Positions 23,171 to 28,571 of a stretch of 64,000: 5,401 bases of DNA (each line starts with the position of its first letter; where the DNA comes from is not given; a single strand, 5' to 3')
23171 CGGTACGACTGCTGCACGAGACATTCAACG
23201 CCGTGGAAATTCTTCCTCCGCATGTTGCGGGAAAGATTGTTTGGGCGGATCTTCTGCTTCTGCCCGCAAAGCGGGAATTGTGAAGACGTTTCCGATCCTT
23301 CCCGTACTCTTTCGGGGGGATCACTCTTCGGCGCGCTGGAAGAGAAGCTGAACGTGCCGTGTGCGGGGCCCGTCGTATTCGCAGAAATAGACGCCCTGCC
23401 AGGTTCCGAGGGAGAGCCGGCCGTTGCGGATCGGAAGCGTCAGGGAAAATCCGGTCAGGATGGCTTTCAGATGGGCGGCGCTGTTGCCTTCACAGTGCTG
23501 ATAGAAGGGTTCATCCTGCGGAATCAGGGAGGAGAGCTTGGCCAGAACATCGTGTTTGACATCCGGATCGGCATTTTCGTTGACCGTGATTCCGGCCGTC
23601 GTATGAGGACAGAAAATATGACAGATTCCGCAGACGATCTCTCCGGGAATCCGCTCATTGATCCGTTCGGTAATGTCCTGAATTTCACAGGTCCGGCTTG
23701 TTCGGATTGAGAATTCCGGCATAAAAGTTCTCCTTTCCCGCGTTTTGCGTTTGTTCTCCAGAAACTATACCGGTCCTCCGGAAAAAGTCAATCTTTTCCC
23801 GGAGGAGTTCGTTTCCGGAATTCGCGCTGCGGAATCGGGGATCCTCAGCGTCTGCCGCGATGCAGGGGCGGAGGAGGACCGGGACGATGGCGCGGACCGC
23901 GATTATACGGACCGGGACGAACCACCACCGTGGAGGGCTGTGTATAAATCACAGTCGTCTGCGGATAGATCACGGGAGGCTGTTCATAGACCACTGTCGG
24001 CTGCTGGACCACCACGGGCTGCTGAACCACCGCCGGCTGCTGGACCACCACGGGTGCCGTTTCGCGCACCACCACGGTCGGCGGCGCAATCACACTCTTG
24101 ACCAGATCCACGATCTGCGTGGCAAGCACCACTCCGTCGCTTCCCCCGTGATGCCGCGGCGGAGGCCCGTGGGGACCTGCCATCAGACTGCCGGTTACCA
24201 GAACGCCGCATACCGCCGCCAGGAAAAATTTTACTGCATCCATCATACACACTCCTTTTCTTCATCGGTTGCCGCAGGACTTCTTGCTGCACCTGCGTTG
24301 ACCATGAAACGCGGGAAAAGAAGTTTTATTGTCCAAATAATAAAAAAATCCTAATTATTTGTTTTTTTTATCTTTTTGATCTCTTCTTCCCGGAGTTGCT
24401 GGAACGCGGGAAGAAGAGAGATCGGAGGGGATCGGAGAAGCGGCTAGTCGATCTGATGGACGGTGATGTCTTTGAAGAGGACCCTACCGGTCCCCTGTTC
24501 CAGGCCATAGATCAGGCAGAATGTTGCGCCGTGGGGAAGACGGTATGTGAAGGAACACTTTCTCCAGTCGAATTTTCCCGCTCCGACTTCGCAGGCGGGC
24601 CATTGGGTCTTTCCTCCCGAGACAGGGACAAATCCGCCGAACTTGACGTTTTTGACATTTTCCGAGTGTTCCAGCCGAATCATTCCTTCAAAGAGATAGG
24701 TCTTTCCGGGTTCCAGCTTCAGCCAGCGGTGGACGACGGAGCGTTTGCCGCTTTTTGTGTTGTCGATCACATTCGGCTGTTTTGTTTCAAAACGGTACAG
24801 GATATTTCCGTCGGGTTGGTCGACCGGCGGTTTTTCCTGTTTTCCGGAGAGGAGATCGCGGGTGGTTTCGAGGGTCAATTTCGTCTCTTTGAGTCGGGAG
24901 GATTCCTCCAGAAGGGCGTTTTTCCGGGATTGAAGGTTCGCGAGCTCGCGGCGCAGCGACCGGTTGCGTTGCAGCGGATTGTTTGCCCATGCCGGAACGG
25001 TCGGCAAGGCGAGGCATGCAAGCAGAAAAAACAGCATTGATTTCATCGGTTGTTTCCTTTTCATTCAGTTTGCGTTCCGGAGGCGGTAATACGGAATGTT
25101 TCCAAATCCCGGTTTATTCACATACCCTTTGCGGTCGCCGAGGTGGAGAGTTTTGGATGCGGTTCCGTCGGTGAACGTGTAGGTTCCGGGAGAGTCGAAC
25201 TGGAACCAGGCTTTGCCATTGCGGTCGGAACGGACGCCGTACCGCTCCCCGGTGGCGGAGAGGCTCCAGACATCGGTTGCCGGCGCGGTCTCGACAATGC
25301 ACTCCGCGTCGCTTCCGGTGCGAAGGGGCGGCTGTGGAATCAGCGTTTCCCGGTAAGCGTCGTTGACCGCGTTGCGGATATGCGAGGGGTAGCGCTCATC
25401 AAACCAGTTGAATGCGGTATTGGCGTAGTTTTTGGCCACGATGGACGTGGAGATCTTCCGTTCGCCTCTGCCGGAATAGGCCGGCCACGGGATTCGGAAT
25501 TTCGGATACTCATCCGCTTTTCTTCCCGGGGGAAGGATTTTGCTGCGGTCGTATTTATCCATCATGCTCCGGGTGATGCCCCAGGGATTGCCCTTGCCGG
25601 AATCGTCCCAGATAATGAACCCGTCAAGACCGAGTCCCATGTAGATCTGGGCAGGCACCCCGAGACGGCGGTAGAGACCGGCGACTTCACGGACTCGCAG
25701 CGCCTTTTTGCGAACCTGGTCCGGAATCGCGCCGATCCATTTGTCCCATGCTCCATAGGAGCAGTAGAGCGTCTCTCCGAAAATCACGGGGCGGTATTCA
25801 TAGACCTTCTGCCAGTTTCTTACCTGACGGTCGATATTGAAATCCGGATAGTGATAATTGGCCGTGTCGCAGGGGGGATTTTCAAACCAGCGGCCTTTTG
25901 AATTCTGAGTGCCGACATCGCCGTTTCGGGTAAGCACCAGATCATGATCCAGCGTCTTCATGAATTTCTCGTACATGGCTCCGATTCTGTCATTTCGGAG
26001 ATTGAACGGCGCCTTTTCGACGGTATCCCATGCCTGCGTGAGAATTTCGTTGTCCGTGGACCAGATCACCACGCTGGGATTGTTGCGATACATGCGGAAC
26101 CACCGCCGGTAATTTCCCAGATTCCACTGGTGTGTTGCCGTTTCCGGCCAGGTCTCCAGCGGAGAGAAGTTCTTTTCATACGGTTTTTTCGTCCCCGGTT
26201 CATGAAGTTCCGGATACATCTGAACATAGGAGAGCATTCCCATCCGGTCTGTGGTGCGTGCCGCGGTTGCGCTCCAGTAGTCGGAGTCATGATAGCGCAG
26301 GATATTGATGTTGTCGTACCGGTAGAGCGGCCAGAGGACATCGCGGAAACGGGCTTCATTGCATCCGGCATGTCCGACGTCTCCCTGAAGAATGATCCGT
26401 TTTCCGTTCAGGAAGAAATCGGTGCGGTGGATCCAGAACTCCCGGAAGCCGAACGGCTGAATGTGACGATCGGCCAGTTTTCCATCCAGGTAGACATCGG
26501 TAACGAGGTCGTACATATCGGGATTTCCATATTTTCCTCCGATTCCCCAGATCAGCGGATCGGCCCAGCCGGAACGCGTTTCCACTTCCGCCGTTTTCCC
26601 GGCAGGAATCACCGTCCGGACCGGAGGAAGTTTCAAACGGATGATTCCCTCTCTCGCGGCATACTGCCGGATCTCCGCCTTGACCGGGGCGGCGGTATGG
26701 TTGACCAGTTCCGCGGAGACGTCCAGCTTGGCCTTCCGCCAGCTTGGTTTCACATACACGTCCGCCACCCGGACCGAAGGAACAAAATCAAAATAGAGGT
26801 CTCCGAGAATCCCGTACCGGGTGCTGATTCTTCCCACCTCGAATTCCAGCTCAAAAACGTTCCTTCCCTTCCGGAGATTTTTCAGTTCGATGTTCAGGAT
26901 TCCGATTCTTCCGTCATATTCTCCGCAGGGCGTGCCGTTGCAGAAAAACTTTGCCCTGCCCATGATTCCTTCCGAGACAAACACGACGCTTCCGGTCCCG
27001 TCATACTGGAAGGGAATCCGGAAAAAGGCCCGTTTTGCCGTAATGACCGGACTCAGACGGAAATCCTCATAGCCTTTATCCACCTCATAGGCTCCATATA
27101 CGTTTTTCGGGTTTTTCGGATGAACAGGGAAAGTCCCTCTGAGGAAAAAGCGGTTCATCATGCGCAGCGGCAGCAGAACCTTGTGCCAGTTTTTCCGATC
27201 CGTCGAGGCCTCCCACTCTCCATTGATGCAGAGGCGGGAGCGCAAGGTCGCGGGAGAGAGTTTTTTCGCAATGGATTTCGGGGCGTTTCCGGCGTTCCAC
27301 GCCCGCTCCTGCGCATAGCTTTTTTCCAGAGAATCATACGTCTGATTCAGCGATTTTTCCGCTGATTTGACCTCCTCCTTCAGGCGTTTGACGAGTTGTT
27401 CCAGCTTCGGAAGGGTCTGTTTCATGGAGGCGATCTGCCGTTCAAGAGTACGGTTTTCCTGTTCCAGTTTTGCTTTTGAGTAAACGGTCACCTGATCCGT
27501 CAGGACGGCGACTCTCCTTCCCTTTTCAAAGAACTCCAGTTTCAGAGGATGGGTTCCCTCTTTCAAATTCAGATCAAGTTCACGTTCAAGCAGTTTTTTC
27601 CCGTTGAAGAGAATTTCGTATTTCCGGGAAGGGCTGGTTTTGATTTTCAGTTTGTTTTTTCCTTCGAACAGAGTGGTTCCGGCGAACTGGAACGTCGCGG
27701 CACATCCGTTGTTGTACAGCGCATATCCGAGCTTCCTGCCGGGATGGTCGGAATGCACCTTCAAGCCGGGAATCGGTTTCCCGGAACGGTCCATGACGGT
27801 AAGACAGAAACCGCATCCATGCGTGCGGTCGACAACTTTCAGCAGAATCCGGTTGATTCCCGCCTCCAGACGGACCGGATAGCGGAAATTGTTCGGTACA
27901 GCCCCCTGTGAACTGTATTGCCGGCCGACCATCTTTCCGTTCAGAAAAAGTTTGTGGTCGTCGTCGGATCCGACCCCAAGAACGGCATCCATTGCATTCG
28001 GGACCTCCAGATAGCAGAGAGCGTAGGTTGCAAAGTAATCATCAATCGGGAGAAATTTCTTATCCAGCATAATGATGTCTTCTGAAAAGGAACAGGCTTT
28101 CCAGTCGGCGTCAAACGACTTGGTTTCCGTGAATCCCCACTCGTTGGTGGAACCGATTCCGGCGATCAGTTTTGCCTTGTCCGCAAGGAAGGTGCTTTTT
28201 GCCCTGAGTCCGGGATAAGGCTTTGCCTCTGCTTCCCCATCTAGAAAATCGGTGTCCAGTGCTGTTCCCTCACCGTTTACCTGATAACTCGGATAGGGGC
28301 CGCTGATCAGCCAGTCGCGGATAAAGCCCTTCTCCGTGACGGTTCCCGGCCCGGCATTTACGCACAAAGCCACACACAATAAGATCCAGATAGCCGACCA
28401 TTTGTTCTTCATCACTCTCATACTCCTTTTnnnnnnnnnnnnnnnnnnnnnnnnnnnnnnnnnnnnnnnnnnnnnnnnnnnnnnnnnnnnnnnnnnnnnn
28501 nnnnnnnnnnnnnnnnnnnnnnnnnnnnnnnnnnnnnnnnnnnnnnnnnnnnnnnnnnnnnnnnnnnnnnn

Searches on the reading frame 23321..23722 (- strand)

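Call 3: search_protein_families(library=pfam, proteins=[window:23321-23722:-])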
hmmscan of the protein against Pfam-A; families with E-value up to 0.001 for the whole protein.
window:23321-23722:- (133 aa): 1 family
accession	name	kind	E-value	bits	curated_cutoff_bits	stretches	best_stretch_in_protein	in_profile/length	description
PF01894.22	UPF0047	-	2.5e-40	137.7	27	1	16-125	1-114/117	Uncharacterised protein family UPF0047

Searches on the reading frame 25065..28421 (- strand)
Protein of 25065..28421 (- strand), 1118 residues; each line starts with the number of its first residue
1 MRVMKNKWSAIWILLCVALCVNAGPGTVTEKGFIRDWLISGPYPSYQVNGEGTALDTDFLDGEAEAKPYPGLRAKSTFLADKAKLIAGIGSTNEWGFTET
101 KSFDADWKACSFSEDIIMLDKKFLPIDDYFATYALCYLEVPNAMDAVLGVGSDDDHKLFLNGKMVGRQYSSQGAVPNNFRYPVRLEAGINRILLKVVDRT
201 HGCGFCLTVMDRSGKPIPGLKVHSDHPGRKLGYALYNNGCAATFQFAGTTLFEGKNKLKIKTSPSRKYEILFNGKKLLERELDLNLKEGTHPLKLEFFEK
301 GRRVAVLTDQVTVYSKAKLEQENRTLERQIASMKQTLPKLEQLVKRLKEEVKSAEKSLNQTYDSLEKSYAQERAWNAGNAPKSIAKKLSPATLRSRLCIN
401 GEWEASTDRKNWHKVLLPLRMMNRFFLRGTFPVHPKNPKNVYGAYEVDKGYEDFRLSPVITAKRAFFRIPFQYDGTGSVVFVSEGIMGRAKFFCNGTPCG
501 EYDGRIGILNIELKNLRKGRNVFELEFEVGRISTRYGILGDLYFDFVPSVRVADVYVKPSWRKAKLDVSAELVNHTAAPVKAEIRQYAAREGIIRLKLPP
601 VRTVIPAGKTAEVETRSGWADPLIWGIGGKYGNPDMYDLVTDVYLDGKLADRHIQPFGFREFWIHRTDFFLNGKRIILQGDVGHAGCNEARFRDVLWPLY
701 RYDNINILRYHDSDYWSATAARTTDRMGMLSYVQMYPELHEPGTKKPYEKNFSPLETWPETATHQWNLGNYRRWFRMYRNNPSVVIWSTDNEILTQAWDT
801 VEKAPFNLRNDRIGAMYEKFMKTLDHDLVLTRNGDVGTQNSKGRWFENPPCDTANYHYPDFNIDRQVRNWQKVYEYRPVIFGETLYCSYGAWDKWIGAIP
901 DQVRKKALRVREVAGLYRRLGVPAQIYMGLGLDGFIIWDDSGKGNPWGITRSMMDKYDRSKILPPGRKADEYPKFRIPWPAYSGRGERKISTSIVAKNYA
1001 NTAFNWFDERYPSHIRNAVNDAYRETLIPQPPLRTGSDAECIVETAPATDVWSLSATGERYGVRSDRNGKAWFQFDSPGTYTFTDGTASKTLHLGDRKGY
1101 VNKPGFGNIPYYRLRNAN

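Call 60: search_protein_families(library=pfam, proteins=[window:25065-28421:-], max_evalue=0.001)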
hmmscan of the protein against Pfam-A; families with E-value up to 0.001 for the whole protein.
window:25065-28421:- (1118 aa): 1 family
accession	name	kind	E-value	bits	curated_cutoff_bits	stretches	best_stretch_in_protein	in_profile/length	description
PF00703.27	Glyco_hydro_2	-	5.4e-08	34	23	1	550-660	1-109/109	Glycosyl hydrolases family 2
